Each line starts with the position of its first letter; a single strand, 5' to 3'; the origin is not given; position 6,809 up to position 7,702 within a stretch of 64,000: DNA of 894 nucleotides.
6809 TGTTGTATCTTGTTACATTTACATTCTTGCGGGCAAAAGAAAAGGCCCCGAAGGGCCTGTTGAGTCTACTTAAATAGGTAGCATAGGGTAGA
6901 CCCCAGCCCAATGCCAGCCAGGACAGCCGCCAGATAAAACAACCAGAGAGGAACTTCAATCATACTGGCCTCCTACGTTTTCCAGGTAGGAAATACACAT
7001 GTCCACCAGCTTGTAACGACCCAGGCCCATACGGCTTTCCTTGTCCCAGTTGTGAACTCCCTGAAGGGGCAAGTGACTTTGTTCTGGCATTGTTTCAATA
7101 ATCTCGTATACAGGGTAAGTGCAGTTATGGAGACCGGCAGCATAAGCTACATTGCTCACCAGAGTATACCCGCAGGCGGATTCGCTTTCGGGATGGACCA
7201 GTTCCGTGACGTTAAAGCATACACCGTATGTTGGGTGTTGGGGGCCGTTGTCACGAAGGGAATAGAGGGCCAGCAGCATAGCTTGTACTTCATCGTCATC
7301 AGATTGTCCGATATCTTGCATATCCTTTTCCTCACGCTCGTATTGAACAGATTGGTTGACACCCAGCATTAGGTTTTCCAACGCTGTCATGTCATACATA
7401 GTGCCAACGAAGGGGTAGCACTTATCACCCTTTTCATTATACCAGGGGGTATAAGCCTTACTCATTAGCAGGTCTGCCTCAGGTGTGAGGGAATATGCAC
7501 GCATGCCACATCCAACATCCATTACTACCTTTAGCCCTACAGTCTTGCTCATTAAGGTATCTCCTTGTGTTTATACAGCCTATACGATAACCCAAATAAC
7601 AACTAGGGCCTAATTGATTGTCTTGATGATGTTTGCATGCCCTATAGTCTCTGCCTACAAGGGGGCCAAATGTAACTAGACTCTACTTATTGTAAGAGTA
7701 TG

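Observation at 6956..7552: Single reverse-oriented gene islanded between long non-coding flanks inside the early operon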

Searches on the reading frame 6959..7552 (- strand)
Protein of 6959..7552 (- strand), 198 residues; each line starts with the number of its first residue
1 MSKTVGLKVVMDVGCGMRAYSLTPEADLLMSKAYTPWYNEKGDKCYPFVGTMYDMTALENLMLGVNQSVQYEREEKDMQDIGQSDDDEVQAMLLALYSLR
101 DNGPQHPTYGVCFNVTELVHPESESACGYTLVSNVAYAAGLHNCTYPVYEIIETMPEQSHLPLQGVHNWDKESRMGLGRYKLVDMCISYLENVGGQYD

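Call 5: search_protein_families(library=pfam, proteins=[window:6959-7552:-], max_evalue=1)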
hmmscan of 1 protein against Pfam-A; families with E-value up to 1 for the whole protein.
window:6959-7552:- (198 aa): 0 families

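Call 6: search_protein_families(library=phrogs, proteins=[window:6959-7552:-], max_evalue=1)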
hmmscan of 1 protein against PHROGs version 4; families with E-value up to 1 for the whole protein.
window:6959-7552:- (198 aa): 1 family
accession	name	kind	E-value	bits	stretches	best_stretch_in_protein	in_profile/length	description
phrog_19987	-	unknown function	0.046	14.6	1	109-192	44-125/130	-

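Call 12: search_dna_similar(query=window:6959-7552:-, collection=phages, mode=protein, max_evalue=0.01)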
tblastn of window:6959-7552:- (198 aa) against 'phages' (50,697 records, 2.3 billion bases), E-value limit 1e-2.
No match.

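Call 13: find_homologous_proteins(query=window:6959-7552:-, max_evalue=0.01)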
Query window:6959-7552:- (198 aa): 1 proteins with E <= 0.01 among 40 candidates.
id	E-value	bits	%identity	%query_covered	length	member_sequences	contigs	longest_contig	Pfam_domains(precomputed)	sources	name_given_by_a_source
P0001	7.1e-133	458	100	100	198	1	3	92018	-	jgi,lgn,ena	-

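Call 16: find_encoding_contigs(protein=P0001, flank=10000, max_places=6)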
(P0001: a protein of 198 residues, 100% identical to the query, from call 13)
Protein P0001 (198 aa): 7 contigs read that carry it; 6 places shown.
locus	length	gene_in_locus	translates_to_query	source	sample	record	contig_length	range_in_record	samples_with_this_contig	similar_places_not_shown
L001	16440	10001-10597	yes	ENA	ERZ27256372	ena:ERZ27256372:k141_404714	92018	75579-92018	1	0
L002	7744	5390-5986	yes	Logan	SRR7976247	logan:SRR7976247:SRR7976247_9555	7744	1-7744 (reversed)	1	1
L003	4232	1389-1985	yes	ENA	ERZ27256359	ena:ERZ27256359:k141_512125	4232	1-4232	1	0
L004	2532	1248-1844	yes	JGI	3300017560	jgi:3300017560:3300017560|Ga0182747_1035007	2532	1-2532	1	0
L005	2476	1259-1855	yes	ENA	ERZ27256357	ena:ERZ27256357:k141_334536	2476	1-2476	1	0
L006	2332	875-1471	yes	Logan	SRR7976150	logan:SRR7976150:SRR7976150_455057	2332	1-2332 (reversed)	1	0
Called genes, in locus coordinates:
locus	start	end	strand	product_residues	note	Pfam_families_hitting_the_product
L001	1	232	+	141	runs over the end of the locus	-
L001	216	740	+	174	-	PF02945:Endonuclease_7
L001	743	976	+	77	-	-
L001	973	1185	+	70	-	-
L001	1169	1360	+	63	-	-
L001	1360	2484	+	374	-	PF01068:DNA_ligase_A_M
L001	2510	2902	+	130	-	PF26948:DUF8296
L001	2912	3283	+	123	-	-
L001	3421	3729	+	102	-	PF00383:dCMP_cyt_deam_1 (weak)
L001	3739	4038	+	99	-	-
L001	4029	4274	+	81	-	-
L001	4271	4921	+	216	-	-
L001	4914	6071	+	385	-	PF23940:DUF7275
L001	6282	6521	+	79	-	-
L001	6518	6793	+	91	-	-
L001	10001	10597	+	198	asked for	-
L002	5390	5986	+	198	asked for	-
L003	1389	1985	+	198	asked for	-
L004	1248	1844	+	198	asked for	-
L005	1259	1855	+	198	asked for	-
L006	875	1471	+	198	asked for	-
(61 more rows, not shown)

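Call 22: predict_structure(protein=window:6959-7552:-)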
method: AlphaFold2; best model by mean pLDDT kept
length: 198 residues; sequences in the alignment: 1
mean_pLDDT: 38.1   pTM: 0.26
mean pLDDT of the five models: 38.1, 31.4, 29.7, 29.2, 29.0
residues with pLDDT >= 90: 0; 70-90: 0; 50-70: 9; < 50: 189
segments of 3 or more residues with pLDDT < 50: 1-10, 12-17, 19-35, 46-198
pLDDT, mean of each block of 10 residues (from residue 1): 40 47 46 50 48 43 39 36 35 34 32 29 29 31 32 35 40 39 40 36
secondary structure, 60 per line:
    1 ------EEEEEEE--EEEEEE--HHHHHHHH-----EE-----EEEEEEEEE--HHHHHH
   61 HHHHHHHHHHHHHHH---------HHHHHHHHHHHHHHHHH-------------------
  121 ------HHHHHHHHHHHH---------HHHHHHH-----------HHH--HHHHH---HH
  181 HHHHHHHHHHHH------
elements in order: E7-13 E16-21 H24-31 E44-52 H55-75 H85-101 H127-138 H148-154 H171-175 H179-192

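Call 23: search_protein_representatives(protein=window:6959-7552:-)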
Query: 198 residues. Proteins with E-value up to 0.001 (for the whole library): 5; up to 1e-10: 2; up to 1e-30: 1. The best 5 are listed.
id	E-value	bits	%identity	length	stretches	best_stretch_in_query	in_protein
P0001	2.2e-133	458.3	100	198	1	1-198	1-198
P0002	6.5e-14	68.4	54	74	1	1-72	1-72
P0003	9.5e-06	41.8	30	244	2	90-192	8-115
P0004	1.1e-04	38.3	46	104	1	87-136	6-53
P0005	4.4e-04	36.3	46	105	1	88-143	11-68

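Call 25: search_protein_families(library=phrogs, proteins=[P0002, P0003, P0004, P0005], max_evalue=0.1)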
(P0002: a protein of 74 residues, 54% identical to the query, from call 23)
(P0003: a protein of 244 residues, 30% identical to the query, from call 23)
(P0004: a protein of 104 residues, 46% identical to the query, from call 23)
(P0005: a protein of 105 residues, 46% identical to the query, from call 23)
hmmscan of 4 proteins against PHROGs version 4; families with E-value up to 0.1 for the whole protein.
P0002 (74 aa): 1 family
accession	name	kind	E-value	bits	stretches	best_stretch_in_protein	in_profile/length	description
phrog_22159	-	unknown function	0.082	13.7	0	28-61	18-50/55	-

P0003 (244 aa): 5 families
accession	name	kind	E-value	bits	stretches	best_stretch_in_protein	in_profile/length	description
phrog_8153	-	unknown function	2.5e-27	96.8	2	119-239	13-144/151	-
phrog_28830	-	unknown function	1.6e-17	64.9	2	140-238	58-165/171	-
phrog_13228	-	unknown function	6.2e-09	37.1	2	9-114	4-113/115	-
phrog_12785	-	unknown function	0.00018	21.7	0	159-239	171-249/376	-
phrog_5987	-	unknown function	0.0039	18.3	0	44-72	11-39/64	-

P0004 (104 aa): 2 families
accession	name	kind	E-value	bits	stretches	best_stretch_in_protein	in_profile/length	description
phrog_8153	-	unknown function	3.5e-05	24.9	1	44-71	66-93/151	-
phrog_13228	-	unknown function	0.00077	20.7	1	9-67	3-63/115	-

P0005 (105 aa): 0 families

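Call 26: search_protein_families(library=pfam, proteins=[P0002, P0003, P0004, P0005], max_evalue=1)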
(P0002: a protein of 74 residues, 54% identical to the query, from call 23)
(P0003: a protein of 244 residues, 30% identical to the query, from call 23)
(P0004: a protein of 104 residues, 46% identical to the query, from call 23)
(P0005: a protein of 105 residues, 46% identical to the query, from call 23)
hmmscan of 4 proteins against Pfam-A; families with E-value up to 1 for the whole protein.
P0002 (74 aa): 0 families

P0003 (244 aa): 0 families

P0004 (104 aa): 0 families

P0005 (105 aa): 0 families

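Call 33: find_encoding_contigs(protein=P0002, flank=8000, max_places=4)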
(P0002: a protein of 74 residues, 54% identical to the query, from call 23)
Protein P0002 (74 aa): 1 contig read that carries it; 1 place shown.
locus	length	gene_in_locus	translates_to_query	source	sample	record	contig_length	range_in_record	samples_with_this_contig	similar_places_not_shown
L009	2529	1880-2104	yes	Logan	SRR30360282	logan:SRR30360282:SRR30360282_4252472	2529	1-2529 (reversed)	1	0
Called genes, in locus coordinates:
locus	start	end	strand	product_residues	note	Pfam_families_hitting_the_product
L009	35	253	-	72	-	-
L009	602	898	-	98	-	-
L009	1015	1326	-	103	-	-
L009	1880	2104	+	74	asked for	-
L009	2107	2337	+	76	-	-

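Call 34: find_encoding_contigs(protein=P0005, flank=8000, max_places=3)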
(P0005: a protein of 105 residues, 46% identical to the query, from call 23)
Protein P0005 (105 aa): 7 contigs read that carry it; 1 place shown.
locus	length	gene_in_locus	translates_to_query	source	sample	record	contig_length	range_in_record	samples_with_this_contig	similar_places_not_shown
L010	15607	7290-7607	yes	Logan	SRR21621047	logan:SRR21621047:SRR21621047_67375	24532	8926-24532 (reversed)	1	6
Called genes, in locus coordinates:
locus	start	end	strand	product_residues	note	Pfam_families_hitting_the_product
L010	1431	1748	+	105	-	-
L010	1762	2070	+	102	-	-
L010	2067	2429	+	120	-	-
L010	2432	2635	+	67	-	-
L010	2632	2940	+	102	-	-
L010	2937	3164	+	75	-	-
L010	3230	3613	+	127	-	-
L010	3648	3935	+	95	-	-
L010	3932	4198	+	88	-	-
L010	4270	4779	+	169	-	-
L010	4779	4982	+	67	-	-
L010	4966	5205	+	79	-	-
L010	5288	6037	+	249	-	-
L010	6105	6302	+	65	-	-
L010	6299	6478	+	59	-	-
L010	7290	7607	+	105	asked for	-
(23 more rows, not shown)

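Call 48: search_protein_families(library=pfam, alignment_id=A2, max_evalue=1)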
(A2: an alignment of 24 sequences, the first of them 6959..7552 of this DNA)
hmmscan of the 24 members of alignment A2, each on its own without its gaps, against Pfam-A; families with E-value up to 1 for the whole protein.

A. member 1, window:6959-7552:- (198 aa): 0 families

B. families by the number of members that match (of 24 scanned): 5 families
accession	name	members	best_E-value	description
PF21338.2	Top1B_N_bact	1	0.024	Bacterial DNA topoisomerase IB, N-terminal domain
PF20785.2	MACPF_D3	1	0.03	MACPF protein, D3 domain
PF02845.22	CUE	1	0.045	CUE domain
PF16751.10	RsdA_SigD_bd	1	0.078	Anti-sigma-D factor RsdA to sigma factor binding region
PF16198.10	TruB_C_2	1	0.086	tRNA pseudouridylate synthase B C-terminal domain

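Call 62: predict_structure(alignment_id=A4)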
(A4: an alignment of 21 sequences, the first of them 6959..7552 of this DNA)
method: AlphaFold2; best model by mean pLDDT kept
length: 198 residues; sequences in the alignment: 21
mean_pLDDT: 72.9   pTM: 0.62
mean pLDDT of the five models: 72.9, 72.6, 71.3, 70.1, 68.4
residues with pLDDT >= 90: 28; 70-90: 81; 50-70: 61; < 50: 28
segments of 3 or more residues with pLDDT < 50: 50-53, 73-82, 155-162, 196-198
pLDDT, mean of each block of 10 residues (from residue 1): 68 68 88 83 77 58 58 47 73 94 90 90 69 72 64 53 62 88 90 62
secondary structure, 60 per line:
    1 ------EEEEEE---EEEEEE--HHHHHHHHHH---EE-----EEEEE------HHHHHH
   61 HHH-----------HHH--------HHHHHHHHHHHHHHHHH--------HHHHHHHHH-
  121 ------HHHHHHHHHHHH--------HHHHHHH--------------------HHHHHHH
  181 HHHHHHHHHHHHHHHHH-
elements in order: E7-12 E16-21 H24-33 E44-48 H55-63 H86-102 H111-119 H127-138 H147-153 H174-197

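Call 68: fold_search(model_id=the predicted structure, library=viral)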
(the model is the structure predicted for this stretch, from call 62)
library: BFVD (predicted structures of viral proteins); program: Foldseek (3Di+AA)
matches with E <= 10: 275; with E <= 0.001: 4
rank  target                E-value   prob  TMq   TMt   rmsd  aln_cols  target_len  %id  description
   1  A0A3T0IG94            3.5e-06  1.00  0.44  0.77   3.6       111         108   25  (no name in the UniProt tables at hand)
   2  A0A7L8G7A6            1.8e-05  1.00  0.50  0.53  10.1       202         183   14  (no name in the UniProt tables at hand)
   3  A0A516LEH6            4.4e-04  1.00  0.38  0.56   5.5       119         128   24  (no name in the UniProt tables at hand)
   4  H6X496                4.6e-04  1.00  0.42  0.56  10.7       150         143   16  Uncharacterized protein [Klebsiella phage vB_KleM_RaK2]
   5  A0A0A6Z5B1            7.0e-03  1.00  0.38  0.71   2.9       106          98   24  Uncharacterized protein [Enterobacter phage phiKDA1]
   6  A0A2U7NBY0            7.8e-03  0.77  0.26  0.25  12.8       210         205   15  Uncharacterized protein [Pseudomonas phage PspYZU05]
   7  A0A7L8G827            1.6e-02  1.00  0.41  0.66   3.3       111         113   13  (no name in the UniProt tables at hand)
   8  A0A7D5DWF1            1.6e-02  1.00  0.41  0.47   3.9       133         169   17  (no name in the UniProt tables at hand)
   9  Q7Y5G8                1.8e-02  1.00  0.40  0.50   5.9       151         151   16  48L [Xanthomonas phage Xp10]
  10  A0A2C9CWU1            3.8e-02  1.00  0.38  0.34   4.9       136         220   17  Uncharacterized protein [Yersinia phage fHe-Yen9-04]
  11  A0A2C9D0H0            4.8e-02  1.00  0.42  0.62   4.2       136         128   18  Uncharacterized protein [Yersinia phage fHe-Yen9-03]
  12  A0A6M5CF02            4.8e-02  0.89  0.26  0.29  12.6       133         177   19  (no name in the UniProt tables at hand)
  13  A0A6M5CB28            9.0e-02  0.98  0.37  0.52   5.4       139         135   15  (no name in the UniProt tables at hand)
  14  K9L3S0                1.8e-01  0.87  0.37  0.52   5.5       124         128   18  Uncharacterized protein [Pectobacterium phage phiTE]
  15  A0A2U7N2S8            1.9e-01  0.85  0.31  0.36   9.3       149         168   15  Uncharacterized protein [Pseudomonas phage PspYZU05]
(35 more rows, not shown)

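Call 85: fold_search(model_id=the predicted structure, library=pdb)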
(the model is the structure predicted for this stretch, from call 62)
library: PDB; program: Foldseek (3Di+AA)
matches with E <= 10: 156; with E <= 0.001: 0
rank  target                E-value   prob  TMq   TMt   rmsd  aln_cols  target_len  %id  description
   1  8jze_l                1.3e+00  0.03  0.13  0.11  15.8       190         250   11  PSI-AcpPCI supercomplex from Symbiodinium (released 2024-02-28)
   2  1key_D                1.4e+00  0.04  0.14  0.13  13.2       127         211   16  Crystal Structure of Mouse Testis/Brain RNA-binding Protein (TB-RBP) (released 2002-07-03)
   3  8ss2_E                1.6e+00  0.08  0.17  0.23  10.3       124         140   12  Structure of AMPA receptor GluA2 complex with auxiliary subunits TARP gamma-5 and cornichon-2 bound to competitive ant (released 2023-09-06)
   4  7f86_A                1.7e+00  0.04  0.13  0.15  13.8       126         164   17  Crystal structure of Phycoerythrin from Halomicronema Sp. R31DM (released 2022-04-13)
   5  1eh1                  1.9e+00  0.06  0.16  0.17  18.9       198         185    9  RIBOSOME RECYCLING FACTOR FROM THERMUS THERMOPHILUS (released 2000-11-15)
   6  8zeh_J                1.9e+00  0.03  0.12  0.13  17.2       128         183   12  PSI-FCPI-L in Thalassiosira pseudonana (released 2024-12-25)
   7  5aqd_A                2.2e+00  0.03  0.13  0.15  14.9       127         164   19  Crystal structure of Phormidium Phycoerythrin at pH 8.5 (released 2016-06-29)
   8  9pyc_A                2.3e+00  0.18  0.20  0.07  10.7        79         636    9  Cryo-EM structure of EF-G and RaiA simultaneously bound to an E. coli ribosome imaged in a cell lysate (released 2026-02-18)
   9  4kha_A                2.4e+00  0.04  0.20  0.12  17.3       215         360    7  Structural basis of histone H2A-H2B recognition by the essential chaperone FACT (released 2013-05-29)
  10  5vhx_E                2.4e+00  0.02  0.13  0.14  19.2       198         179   11  GluA2-1xGSG1L bound to ZK (released 2017-05-03)
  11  5iky                  2.4e+00  0.02  0.13  0.04  19.1       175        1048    8  Apo structure of Obc1, a bifunctional enzyme for quorum sensing-dependent oxalogenesis (released 2016-06-01)
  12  5wlc_LT               2.4e+00  0.01  0.11  0.05  22.1       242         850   13  The complete structure of the small subunit processome (released 2017-09-27)
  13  3if4_A                2.6e+00  0.10  0.17  0.29  11.1        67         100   10  Structure from the mobile metagenome of North West Arm Sewage Outfall: Integron Cassette Protein Hfx_Cass5 (released 2009-09-08)
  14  2ch6_B                2.6e+00  0.03  0.20  0.15  17.4       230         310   12  Crystal structure of human N-acetylglucosamine kinase in complex with ADP and glucose (released 2006-09-18)
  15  3bp9_N                2.7e+00  0.07  0.23  0.32  15.3       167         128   12  Structure of B-tropic MLV capsid N-terminal domain (released 2008-02-12)
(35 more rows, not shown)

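Call 88: search_protein_families(library=padloc, proteins=[window:6959-7552:-], max_evalue=0.1)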
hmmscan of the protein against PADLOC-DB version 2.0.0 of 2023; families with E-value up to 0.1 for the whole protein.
window:6959-7552:- (198 aa): 0 families

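Call 110: find_encoding_contigs(protein=P0004, flank=3000, max_places=3)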
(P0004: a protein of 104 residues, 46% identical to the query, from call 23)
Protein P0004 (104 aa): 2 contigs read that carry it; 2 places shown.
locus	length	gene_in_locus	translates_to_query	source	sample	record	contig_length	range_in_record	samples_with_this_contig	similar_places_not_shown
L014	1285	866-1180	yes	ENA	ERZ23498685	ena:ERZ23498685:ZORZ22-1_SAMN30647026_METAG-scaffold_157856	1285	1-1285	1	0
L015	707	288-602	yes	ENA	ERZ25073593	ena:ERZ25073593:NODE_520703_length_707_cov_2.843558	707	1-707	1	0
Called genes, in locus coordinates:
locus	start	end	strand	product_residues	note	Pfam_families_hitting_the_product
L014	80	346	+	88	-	-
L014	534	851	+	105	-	-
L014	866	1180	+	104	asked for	-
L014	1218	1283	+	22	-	?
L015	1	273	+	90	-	?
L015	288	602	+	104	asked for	-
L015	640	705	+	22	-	?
